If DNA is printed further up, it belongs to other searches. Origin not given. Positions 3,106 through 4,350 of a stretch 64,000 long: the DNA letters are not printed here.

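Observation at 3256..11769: CarH-type AdoCbl photoreceptor divergent from a six-gene, translationally coupled C30-carotenoid-glycoside-ester-like operon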

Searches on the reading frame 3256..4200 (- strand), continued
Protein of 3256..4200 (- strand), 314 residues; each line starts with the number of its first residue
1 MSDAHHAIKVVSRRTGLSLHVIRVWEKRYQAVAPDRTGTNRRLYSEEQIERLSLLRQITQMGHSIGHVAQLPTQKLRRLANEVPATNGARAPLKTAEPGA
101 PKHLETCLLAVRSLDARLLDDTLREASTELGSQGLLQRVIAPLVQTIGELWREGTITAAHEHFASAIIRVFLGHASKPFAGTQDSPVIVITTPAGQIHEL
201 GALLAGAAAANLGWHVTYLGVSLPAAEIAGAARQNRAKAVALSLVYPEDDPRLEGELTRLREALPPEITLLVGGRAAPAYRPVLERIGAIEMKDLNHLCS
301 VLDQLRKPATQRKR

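Call 72: find_encoding_contigs(protein=P0001, flank=10000, max_places=3)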
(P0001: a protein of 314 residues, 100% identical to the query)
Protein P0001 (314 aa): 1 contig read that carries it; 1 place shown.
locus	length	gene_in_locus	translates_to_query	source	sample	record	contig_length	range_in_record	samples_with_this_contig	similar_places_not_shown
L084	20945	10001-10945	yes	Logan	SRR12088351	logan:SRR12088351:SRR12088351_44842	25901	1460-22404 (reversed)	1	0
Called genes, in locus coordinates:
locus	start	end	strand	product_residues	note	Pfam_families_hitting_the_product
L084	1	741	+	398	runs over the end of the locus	-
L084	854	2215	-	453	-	PF12708:Pect-lyase_RHGA_epim, PF05048:NosD (weak), PF13229:Beta_helix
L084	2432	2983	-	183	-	-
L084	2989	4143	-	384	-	PF13506:Glyco_transf_21, PF00535:Glycos_transf_2, PF10111:Glyco_tranf_2_2 (weak), PF13641:Glyco_tranf_2_3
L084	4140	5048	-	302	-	-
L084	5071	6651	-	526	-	PF00070:Pyr_redox (faint), PF00890:FAD_binding_2 (faint), PF01266:DAO (weak), PF01494:FAD_binding_3 (faint), PF01593:Amino_oxidase, PF03486:HI0933_like (faint), PF12831:FAD_oxidored, PF13450:NAD_binding_8, +1 more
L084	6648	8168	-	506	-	PF00171:Aldedh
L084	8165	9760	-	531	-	PF01266:DAO, PF01494:FAD_binding_3 (weak), PF01593:Amino_oxidase, PF07992:Pyr_redox_2 (faint), PF12831:FAD_oxidored (weak), PF13450:NAD_binding_8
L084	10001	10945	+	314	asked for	PF00376:MerR (weak), PF13411:MerR_1, PF02607:B12-binding_2, PF02310:B12-binding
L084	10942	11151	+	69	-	-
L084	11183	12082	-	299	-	PF00950:ABC-3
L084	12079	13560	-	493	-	PF00950:ABC-3, PF01032:FecCD, PF02742:Fe_dep_repr_C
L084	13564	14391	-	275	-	PF02463:SMC_N (faint), PF13476:AAA_23 (faint), PF00005:ABC_tran, PF13304:AAA_21 (weak)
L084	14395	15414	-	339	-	PF01297:ZnuA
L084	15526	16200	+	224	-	PF01325:Fe_dep_repress, PF02742:Fe_dep_repr_C, PF04023:FeoA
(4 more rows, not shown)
